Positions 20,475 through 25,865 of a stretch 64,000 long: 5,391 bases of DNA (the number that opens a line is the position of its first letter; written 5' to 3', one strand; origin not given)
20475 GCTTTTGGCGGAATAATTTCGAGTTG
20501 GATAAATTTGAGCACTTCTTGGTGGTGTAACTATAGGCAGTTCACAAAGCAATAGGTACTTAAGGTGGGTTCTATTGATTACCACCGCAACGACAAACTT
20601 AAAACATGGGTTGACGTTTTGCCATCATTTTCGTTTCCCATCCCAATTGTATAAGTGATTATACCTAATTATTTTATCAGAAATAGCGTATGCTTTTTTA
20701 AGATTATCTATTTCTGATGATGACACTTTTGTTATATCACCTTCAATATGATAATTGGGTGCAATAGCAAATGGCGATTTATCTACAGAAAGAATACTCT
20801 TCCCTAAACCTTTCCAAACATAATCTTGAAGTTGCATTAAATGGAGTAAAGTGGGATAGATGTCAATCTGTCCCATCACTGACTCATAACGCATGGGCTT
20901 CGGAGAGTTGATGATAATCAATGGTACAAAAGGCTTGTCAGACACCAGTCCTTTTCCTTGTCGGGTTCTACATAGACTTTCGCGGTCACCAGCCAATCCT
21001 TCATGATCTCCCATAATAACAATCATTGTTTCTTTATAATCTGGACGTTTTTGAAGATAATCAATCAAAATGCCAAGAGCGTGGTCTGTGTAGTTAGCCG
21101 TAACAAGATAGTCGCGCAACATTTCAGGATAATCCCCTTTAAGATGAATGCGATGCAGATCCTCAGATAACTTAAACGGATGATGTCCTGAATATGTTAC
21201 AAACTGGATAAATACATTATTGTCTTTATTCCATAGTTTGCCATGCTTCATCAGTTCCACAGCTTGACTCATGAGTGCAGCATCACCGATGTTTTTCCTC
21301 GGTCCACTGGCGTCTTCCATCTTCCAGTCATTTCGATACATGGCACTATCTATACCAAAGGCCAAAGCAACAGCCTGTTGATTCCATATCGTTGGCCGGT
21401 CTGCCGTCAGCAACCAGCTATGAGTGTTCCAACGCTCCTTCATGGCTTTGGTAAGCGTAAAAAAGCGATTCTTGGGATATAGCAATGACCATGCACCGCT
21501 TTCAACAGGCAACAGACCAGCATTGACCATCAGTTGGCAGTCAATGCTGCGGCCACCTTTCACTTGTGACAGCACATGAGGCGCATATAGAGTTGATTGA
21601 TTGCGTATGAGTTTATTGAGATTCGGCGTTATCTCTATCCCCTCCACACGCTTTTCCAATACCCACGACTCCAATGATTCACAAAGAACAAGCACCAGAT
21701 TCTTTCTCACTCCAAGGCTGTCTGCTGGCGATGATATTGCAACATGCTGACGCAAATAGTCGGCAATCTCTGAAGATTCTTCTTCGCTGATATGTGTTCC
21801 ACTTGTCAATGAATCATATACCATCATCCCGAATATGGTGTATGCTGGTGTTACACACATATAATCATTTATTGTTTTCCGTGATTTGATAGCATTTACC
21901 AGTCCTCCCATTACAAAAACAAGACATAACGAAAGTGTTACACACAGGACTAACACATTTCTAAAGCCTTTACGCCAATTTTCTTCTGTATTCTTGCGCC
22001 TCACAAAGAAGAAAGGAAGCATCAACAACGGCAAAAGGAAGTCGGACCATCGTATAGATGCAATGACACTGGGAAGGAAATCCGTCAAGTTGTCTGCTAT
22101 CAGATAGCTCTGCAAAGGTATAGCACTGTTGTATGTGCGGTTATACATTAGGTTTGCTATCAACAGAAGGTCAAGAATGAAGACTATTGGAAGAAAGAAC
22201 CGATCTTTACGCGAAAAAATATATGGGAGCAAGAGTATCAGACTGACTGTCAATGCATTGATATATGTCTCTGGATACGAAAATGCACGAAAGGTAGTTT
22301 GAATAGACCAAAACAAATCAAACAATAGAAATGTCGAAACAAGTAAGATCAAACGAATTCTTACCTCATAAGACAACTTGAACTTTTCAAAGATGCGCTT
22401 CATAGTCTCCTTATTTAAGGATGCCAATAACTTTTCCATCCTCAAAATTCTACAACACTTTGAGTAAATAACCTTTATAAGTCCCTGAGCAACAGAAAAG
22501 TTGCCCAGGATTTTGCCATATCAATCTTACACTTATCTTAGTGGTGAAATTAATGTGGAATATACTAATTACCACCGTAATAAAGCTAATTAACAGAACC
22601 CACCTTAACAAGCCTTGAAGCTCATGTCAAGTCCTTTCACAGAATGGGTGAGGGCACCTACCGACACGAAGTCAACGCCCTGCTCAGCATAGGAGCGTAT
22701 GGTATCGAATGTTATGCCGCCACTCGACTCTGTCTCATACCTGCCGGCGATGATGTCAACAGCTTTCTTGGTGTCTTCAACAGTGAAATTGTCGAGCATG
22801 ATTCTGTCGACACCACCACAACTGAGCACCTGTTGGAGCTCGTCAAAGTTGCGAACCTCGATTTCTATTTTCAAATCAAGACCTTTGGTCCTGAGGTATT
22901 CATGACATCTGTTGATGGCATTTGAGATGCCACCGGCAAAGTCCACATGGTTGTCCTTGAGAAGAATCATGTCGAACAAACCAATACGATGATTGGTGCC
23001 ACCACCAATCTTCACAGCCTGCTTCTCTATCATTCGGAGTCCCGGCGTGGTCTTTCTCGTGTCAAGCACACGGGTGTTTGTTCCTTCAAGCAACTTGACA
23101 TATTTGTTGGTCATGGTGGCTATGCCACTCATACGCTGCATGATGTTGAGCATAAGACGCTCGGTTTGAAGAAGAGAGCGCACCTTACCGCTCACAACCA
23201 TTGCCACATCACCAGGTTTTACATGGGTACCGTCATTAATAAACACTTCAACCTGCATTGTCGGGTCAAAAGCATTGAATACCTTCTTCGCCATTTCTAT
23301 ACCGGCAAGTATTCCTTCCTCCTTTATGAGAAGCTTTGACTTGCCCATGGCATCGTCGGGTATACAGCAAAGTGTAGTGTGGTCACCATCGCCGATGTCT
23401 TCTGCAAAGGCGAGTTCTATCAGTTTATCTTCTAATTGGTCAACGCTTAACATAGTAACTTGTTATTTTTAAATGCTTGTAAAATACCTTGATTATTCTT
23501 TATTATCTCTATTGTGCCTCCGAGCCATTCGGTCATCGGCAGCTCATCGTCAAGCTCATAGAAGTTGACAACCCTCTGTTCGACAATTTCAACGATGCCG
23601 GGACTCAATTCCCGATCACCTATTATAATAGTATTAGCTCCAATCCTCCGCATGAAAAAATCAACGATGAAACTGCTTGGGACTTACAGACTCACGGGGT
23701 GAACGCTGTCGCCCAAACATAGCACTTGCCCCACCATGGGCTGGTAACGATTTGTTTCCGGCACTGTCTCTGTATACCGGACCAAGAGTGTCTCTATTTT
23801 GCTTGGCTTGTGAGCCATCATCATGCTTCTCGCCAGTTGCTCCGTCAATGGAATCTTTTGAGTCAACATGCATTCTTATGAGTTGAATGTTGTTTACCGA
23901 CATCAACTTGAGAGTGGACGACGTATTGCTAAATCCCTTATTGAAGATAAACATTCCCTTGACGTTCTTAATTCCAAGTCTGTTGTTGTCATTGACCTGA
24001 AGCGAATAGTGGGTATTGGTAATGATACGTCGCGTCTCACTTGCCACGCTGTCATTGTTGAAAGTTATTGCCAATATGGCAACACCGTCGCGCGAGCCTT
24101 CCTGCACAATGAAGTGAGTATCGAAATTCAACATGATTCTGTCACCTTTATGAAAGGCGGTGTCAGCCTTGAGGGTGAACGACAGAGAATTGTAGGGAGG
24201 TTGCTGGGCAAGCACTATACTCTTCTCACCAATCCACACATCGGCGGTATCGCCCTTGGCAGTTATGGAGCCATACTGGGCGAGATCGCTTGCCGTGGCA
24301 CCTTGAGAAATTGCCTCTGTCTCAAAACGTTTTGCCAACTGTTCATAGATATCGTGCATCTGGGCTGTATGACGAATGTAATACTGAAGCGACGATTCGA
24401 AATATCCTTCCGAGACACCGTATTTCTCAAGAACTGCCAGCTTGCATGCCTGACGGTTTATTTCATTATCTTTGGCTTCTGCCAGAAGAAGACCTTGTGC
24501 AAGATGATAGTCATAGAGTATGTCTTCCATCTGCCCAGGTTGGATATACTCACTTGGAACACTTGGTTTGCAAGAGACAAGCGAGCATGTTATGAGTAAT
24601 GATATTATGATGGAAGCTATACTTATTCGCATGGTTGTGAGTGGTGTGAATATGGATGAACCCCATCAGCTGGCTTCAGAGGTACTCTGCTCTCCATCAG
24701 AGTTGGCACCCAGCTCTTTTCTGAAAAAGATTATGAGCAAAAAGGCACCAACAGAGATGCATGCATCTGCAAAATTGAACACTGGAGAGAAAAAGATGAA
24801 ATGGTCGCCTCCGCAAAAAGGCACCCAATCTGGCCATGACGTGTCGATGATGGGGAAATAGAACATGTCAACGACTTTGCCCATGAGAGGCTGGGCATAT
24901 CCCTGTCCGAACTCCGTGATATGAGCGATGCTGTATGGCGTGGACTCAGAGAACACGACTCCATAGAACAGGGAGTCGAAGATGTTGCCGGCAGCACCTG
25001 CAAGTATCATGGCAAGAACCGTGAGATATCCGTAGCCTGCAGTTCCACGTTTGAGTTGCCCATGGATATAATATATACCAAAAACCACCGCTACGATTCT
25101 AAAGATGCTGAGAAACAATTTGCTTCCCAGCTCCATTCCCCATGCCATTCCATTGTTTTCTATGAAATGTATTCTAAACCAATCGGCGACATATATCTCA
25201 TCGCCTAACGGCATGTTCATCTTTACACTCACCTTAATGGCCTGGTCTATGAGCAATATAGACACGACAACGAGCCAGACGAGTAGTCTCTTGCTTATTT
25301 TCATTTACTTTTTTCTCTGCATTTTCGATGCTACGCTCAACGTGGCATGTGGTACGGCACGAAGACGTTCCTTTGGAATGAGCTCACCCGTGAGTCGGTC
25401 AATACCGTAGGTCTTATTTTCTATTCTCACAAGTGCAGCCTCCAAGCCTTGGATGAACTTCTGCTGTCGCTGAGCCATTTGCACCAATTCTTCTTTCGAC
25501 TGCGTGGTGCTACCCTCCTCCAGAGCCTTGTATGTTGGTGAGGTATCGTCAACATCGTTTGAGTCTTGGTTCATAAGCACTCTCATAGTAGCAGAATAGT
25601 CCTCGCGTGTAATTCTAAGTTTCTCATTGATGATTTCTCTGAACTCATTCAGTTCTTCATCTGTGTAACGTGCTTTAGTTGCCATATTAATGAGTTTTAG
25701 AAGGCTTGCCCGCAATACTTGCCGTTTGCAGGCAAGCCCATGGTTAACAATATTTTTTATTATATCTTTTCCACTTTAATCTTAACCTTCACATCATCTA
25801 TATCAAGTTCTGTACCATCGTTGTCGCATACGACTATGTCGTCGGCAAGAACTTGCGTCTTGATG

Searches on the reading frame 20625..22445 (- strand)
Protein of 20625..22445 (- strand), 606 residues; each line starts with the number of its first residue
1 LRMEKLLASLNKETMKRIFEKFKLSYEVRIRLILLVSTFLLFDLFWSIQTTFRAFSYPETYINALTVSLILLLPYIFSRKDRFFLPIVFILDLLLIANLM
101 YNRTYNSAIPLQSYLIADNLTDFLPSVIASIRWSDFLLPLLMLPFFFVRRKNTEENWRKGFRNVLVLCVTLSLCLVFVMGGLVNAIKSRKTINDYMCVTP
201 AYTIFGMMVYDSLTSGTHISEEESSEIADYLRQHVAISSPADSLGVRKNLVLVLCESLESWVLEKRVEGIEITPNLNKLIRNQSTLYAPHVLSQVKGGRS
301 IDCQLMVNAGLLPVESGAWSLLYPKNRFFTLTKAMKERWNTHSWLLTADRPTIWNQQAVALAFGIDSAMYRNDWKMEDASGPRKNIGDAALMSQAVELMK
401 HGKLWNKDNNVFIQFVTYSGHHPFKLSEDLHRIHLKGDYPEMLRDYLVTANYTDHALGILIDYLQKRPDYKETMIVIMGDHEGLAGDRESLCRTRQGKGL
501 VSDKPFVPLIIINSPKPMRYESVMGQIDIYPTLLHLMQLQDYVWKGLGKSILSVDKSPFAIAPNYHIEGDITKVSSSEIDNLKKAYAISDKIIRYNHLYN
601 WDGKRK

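Call 65: search_protein_families(library=pfam, proteins=[window:20625-22445:-], max_evalue=0.00001)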
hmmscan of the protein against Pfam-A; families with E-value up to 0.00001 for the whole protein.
window:20625-22445:- (606 aa): 1 family
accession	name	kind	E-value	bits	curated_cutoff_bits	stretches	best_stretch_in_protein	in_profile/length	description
PF00884.28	Sulfatase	-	3.9e-21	76.1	25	1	248-538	1-300/301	Sulfatase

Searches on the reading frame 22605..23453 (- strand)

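Call 65: search_protein_families(library=pfam, proteins=[window:22605-23453:-], max_evalue=0.00001)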
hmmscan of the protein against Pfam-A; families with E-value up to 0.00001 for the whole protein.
window:22605-23453:- (282 aa): 2 families
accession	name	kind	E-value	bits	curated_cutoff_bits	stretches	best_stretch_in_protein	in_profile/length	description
PF01729.25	QRPTase_C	-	2.3e-57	193.8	23.1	1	111-280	1-169/169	Quinolinate phosphoribosyl transferase, C-terminal domain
PF02749.22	QRPTase_N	-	6.1e-21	74.9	27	1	24-109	1-82/82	Quinolinate phosphoribosyl transferase, N-terminal domain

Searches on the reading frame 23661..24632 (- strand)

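Call 65: search_protein_families(library=pfam, proteins=[window:23661-24632:-], max_evalue=0.00001)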
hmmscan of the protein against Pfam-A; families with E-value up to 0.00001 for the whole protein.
window:23661-24632:- (323 aa): 1 family
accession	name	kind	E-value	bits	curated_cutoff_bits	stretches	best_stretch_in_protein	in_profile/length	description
PF14129.11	DUF4296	-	1.9e-22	80.1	27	1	26-107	1-85/87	Domain of unknown function (DUF4296)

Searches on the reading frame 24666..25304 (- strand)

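Call 65: search_protein_families(library=pfam, proteins=[window:24666-25304:-], max_evalue=0.00001)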
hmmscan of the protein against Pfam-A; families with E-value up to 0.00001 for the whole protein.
window:24666-25304:- (212 aa): 1 family
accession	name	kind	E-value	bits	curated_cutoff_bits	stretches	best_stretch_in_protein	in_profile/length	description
PF01252.23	Peptidase_A8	-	4.2e-33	115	25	1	13-193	2-139/142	Signal peptidase (SPase) II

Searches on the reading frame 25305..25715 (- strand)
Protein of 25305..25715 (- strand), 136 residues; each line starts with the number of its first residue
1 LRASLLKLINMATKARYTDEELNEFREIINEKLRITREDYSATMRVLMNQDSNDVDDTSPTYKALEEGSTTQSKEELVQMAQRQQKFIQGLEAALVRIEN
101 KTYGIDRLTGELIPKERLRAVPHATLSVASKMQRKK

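Call 85: search_protein_families(library=pfam, proteins=[window:25305-25715:-], max_evalue=0.001)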
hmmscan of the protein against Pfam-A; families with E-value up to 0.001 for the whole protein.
window:25305-25715:- (136 aa): 1 family
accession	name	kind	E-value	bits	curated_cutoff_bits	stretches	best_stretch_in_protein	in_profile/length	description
PF01258.23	zf-dskA_traR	-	0.00016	22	24.9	1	109-128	9-28/36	Prokaryotic dksA/traR C4-type zinc finger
